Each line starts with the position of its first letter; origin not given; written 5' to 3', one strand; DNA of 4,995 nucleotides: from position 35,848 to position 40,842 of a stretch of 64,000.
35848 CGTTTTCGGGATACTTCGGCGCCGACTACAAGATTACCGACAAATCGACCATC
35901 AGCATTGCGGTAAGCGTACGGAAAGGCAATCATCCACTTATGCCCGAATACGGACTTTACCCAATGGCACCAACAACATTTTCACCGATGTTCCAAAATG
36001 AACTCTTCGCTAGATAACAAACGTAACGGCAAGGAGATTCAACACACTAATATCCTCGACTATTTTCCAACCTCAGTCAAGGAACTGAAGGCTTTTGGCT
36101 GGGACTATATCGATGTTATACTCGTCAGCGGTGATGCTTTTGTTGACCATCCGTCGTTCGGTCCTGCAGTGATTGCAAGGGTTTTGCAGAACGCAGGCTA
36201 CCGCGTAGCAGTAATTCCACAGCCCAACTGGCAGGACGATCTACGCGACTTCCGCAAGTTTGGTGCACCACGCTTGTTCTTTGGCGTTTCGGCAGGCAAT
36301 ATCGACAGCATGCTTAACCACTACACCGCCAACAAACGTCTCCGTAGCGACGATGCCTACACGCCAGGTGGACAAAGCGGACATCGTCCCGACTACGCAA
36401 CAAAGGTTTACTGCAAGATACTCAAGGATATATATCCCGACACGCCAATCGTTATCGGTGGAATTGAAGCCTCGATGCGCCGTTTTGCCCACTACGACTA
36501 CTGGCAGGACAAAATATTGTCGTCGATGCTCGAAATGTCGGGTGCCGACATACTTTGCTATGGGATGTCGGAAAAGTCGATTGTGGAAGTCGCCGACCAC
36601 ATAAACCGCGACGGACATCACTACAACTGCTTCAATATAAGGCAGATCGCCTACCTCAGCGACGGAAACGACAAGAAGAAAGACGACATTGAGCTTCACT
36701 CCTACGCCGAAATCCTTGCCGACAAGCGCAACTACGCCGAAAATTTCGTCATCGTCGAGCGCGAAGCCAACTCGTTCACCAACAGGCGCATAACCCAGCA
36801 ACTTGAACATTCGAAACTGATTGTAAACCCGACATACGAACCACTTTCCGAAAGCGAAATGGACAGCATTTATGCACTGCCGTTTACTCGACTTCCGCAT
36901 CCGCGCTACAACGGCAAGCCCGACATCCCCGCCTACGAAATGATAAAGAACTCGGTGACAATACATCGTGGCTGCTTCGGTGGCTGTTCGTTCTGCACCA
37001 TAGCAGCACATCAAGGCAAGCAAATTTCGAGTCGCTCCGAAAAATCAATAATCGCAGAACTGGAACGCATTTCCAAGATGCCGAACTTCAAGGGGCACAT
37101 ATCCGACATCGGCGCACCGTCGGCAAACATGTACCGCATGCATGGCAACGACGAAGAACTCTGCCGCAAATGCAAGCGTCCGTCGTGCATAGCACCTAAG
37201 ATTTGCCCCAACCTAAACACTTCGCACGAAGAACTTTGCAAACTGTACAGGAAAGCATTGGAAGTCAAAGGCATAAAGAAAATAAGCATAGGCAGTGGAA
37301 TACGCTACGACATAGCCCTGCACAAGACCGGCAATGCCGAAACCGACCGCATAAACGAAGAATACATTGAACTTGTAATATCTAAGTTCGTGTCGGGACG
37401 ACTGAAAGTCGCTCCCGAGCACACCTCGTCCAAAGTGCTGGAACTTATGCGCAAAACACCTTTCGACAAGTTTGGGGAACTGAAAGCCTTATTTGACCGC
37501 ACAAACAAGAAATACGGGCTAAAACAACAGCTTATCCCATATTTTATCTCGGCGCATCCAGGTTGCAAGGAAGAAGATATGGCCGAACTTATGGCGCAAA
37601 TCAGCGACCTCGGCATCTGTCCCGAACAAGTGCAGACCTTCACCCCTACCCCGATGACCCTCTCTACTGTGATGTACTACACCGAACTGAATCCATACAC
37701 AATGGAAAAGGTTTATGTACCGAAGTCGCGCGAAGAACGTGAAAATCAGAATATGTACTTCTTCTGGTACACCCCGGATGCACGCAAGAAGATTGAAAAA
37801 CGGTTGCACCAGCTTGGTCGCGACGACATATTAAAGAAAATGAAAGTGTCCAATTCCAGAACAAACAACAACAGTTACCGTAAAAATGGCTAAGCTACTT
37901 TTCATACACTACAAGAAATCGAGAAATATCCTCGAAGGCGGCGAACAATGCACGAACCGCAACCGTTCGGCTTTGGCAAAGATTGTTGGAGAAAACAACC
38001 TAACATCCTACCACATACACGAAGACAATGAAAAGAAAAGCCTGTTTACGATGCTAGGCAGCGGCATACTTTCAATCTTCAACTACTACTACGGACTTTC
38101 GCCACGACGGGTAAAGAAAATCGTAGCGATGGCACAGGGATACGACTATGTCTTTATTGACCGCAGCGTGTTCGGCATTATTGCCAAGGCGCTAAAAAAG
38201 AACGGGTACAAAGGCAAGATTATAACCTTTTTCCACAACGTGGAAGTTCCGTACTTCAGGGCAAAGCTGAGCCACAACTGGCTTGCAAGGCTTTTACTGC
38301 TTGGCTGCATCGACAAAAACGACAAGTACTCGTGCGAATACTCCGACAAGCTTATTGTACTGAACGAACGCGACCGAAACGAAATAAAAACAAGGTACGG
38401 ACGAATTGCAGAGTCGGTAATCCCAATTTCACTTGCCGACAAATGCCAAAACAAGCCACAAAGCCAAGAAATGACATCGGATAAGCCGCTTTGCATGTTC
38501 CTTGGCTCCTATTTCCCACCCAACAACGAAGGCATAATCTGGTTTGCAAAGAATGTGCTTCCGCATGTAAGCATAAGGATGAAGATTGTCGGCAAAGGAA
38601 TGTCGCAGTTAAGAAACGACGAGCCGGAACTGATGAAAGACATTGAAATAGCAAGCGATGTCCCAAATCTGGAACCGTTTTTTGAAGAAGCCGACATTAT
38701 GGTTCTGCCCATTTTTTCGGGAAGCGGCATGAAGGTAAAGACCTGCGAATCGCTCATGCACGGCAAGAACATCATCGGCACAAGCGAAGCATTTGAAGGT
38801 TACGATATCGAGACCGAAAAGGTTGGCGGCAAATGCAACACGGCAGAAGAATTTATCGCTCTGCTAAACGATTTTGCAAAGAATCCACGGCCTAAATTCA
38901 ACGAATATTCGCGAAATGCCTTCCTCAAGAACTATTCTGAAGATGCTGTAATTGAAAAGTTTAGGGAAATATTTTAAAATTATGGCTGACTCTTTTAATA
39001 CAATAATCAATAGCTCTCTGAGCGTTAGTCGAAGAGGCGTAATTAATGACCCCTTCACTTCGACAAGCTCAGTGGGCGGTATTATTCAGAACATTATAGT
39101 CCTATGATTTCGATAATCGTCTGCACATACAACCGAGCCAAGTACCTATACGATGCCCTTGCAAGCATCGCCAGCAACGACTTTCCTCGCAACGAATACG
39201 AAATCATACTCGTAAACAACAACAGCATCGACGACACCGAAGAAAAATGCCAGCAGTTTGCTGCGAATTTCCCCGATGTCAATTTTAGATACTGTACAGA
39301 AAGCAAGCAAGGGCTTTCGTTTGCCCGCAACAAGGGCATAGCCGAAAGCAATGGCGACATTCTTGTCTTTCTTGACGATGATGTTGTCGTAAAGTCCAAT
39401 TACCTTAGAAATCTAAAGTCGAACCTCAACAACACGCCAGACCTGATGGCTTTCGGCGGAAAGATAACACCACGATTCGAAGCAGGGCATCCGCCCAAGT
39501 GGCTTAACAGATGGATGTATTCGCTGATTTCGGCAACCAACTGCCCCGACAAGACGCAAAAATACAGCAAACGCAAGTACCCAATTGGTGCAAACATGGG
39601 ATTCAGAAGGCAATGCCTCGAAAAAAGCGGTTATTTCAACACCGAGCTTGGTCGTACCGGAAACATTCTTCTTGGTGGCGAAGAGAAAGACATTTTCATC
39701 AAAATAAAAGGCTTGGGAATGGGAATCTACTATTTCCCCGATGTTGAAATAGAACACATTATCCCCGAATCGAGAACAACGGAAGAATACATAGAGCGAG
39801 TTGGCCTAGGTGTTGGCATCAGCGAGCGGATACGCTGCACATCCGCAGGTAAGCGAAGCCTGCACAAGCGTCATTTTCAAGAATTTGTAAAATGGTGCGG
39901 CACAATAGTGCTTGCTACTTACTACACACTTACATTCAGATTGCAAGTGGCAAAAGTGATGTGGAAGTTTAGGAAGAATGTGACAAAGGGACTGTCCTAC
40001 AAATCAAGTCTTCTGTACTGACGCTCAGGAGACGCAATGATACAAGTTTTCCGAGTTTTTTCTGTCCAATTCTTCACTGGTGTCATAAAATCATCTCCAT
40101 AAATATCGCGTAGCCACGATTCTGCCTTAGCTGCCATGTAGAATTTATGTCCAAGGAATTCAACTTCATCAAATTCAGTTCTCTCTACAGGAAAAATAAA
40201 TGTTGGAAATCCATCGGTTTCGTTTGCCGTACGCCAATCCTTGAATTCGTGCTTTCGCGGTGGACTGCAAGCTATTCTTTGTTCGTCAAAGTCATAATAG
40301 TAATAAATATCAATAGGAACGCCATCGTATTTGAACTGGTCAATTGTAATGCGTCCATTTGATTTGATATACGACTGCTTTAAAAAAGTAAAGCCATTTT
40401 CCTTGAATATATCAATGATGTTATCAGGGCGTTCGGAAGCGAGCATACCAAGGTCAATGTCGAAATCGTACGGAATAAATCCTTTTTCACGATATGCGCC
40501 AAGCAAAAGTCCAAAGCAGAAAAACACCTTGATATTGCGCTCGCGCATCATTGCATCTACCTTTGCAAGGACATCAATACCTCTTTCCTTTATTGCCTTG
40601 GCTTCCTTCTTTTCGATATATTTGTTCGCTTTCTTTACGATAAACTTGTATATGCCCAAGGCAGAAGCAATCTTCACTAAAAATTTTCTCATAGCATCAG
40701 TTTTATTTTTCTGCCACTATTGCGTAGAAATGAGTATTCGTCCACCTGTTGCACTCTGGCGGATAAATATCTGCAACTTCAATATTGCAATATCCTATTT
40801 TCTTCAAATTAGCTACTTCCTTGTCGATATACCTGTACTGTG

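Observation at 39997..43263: Non-canonical LicD cassette: HAD-IB phosphatase, nucleotidyltransferase, Asp/Glu-type racemase, SAM methyltransferase and LicD, facing two glycosyltransferases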

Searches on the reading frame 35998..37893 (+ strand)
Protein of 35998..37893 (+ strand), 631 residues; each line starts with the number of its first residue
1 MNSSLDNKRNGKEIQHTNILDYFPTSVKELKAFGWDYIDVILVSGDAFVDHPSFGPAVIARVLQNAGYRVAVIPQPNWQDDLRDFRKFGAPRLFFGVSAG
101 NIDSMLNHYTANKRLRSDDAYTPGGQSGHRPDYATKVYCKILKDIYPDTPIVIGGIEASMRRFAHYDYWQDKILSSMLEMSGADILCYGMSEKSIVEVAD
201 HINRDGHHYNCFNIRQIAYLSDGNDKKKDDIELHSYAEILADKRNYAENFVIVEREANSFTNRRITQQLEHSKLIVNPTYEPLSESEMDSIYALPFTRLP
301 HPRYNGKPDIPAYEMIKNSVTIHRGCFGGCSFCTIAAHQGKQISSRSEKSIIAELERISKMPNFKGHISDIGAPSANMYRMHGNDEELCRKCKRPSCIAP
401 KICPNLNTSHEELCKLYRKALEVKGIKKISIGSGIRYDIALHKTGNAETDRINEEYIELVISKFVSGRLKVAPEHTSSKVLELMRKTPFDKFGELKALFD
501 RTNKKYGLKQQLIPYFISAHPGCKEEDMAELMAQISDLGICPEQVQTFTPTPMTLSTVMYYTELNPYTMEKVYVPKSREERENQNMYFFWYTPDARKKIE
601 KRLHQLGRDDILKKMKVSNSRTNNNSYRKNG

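Call 60: search_protein_families(library=pfam, proteins=[window:35998-37893:+], max_evalue=0.001)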
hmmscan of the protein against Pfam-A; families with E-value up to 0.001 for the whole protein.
window:35998-37893:+ (631 aa): 4 families
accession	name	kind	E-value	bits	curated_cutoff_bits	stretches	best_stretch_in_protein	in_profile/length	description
PF08497.15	Radical_SAM_N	-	6.1e-123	410.3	25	1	22-319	1-301/301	Radical SAM N-terminal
PF11842.13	DUF3362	-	5.5e-13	49.8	27.6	1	543-612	1-75/151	Domain of unknown function (DUF3362)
PF04055.27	Radical_SAM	-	5.2e-07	30.4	29.5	0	321-420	2-74/166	Radical SAM superfamily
PF02310.24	B12-binding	-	0.0003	21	32.1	0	48-125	9-88/121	B12 binding domain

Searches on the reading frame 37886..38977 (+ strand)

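Call 3: search_protein_families(library=pfam, proteins=[window:37886-38977:+], max_evalue=0.01)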
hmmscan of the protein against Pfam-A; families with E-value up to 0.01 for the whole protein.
window:37886-38977:+ (363 aa): 2 families
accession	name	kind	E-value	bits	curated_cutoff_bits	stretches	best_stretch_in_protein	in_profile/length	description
PF13692.12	Glyco_trans_1_4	-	4e-12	47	27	1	201-301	2-108/142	Glycosyl transferases group 1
PF25710.1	CrAss_Ring_3_4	-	0.0014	18.3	27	1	320-359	7-46/230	Phage tail ring protein 3/4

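Call 4: search_protein_families(library=ncbifam, proteins=[window:37886-38977:+], max_evalue=0.01)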
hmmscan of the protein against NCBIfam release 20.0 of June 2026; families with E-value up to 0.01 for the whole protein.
window:37886-38977:+ (363 aa): 1 family
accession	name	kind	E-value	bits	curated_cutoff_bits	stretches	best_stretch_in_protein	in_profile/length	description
TIGR03087.1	stp1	hypoth_equivalog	1.2e-15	57.7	316.65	1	192-362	213-393/397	TIGR03087 family PEP-CTERM/XrtA system glycosyltransferase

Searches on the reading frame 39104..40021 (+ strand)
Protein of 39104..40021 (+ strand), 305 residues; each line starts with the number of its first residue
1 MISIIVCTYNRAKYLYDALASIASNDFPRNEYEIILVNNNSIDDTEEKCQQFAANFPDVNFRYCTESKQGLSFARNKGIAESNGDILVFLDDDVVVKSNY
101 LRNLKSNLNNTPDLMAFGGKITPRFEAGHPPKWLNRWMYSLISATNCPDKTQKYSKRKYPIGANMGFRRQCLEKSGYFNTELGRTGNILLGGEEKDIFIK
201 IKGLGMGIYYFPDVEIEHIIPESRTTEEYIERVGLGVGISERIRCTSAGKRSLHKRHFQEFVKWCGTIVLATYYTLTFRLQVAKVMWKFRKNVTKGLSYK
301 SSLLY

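Call 3: search_protein_families(library=pfam, proteins=[window:39104-40021:+], max_evalue=0.01)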
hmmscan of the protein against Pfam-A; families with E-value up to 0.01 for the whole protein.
window:39104-40021:+ (305 aa): 6 families
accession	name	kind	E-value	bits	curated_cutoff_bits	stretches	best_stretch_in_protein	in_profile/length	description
PF00535.33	Glycos_transf_2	-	1.2e-28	100.6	23.3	1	3-174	1-166/168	Glycosyl transferase family 2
PF13641.12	Glyco_tranf_2_3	-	1.7e-20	74.5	27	1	2-228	3-219/230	Glycosyltransferase like family 2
PF10111.15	Glyco_tranf_2_2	-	1.5e-06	28.3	27.3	1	3-103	1-101/276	Glycosyltransferase like family 2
PF13632.12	Glyco_trans_2_3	-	0.00019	21.7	27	1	87-222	2-127/198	Glycosyl transferase family group 2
PF13506.12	Glyco_transf_21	-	0.00022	21.2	21.7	1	77-179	24-121/174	Glycosyl transferase family 21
PF04666.19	MGAT4_cons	-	0.002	17.5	51.5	1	48-110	117-179/280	MGAT4 conserved region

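Call 4: search_protein_families(library=ncbifam, proteins=[window:39104-40021:+], max_evalue=0.01)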
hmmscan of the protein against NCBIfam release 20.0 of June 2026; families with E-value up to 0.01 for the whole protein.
window:39104-40021:+ (305 aa): 26 families (the best 25 are shown)
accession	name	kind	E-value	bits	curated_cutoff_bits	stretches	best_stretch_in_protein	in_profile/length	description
NF038302.1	EPS_HpsE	equivalog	2e-44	151.8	300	1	2-278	3-280/307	hormogonium polysaccharide biosynthesis glycosyltransferase HpsE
NF041394.1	GtaseAglG_Halo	equivalog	1.7e-31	109.7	440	1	2-246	3-243/304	glucosyl-dolichyl phosphate glucuronosyltransferase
NF041875.1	EPS_EpsD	equivalog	1.1e-25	90.7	370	1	2-191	1-186/325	exopolysaccharide biosynthesis glycosyltransferase EpsD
NF038299.1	EPS_HpsN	equivalog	1.6e-21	76.6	425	1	1-221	2-223/317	hormogonium polysaccharide biosynthesis glycosyltransferase HpsN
TIGR03965.1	mycofact_glyco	equivalog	3.1e-21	75.8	280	1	2-218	76-280/467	mycofactocin biosynthesis glycosyltransferase MftF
TIGR03111.1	glyc2_xrt_Gpos1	hypoth_equivalog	4.5e-18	65.3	363.95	1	2-126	51-174/439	TIGR03111 family XrtG-associated glycosyltransferase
NF050050.1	ProtGlycPglI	equivalog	2.2e-16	60.1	500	1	2-108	4-108/306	GalNAc(5)-diNAcBac-PP-undecaprenol beta-1,3-glucosyltransferase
NF007482.0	PRK10073.1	equivalog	2.9e-16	59.4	423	1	2-115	8-118/334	glycosyltransferase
TIGR03937.1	PgaC_IcaA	equivalog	6.9e-15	54.9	422.3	1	1-182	46-222/407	poly-beta-1,6-N-acetyl-D-glucosamine synthase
NF047683.1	TeichurnBiosyTuaG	equivalog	3e-11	43.5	400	1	2-102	8-105/252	teichuronic acid biosynthesis protein TuaG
TIGR04283.1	glyco_like_mftF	equivalog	1.5e-10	41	182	1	2-139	1-125/221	TIGR04283 family arsenosugar biosynthesis glycosyltransferase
NF053739.1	GlytfEpsEBac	equivalog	2.8e-07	29.8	450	1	2-128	3-127/265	glycosyltransferase EpsE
TIGR03472.1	HpnI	equivalog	5.8e-07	28.7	310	1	13-179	54-219/373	bacteriohopanetetrol glucosamine biosynthesis glycosyltransferase HpnI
NF007453.0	PRK10018.1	equivalog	6.6e-07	29.3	382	1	1-101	7-104/280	colanic acid biosynthesis glycosyltransferase WcaA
TIGR04440.1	glyco_TIGR04440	domain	6.6e-07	29.3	70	1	2-136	2-133/215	TIGR00180 family glycosyltransferase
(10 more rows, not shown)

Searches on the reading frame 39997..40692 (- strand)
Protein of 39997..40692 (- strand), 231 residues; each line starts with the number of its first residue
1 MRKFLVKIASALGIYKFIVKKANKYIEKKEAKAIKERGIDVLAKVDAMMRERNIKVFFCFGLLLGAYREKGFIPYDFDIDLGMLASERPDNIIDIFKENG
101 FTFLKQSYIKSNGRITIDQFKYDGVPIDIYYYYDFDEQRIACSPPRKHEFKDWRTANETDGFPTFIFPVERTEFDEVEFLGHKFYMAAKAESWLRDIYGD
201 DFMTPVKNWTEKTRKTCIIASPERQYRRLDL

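Call 3: search_protein_families(library=pfam, proteins=[window:39997-40692:-], max_evalue=0.01)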
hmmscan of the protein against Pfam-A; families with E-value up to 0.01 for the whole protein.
window:39997-40692:- (231 aa): 1 family
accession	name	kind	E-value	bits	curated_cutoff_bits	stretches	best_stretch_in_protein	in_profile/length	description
PF04991.19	LicD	-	1.8e-08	35.2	22.6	1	50-86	2-38/227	LicD family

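Call 4: search_protein_families(library=ncbifam, proteins=[window:39997-40692:-], max_evalue=0.01)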
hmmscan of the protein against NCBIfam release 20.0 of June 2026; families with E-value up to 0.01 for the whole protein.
window:39997-40692:- (231 aa): 2 families
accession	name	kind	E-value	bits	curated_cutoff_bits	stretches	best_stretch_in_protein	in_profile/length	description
NF045866.1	GGPL_Ptran_Mf1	equivalog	8.7e-14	52.2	225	1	37-92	4-66/240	diacylglycerol cholinephosphotransferase Mf1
NF004592.0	PRK05928.4-1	equivalog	0.0074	15.9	332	0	90-129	179-218/237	uroporphyrinogen-III synthase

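Call 9: search_solved_structures(query=window:39997-40692:-, max_evalue=0.1)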
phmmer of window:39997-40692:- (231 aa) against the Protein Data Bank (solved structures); distinct sequences matched with E-value up to 0.1: 0.

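Call 83: search_protein_families(library=pfam, alignment_id=A4, max_evalue=0.001)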
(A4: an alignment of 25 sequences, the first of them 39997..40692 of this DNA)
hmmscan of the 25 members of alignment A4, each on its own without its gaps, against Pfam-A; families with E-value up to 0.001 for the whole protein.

A. member 1, window:39997-40692:- (231 aa): 1 family
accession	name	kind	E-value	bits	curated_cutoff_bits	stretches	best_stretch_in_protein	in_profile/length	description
PF04991.19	LicD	-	1.8e-08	35.2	22.6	1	50-86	2-38/227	LicD family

B. families by the number of members that match (of 25 scanned): 1 family
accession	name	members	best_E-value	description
PF04991.19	LicD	25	3.2e-47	LicD family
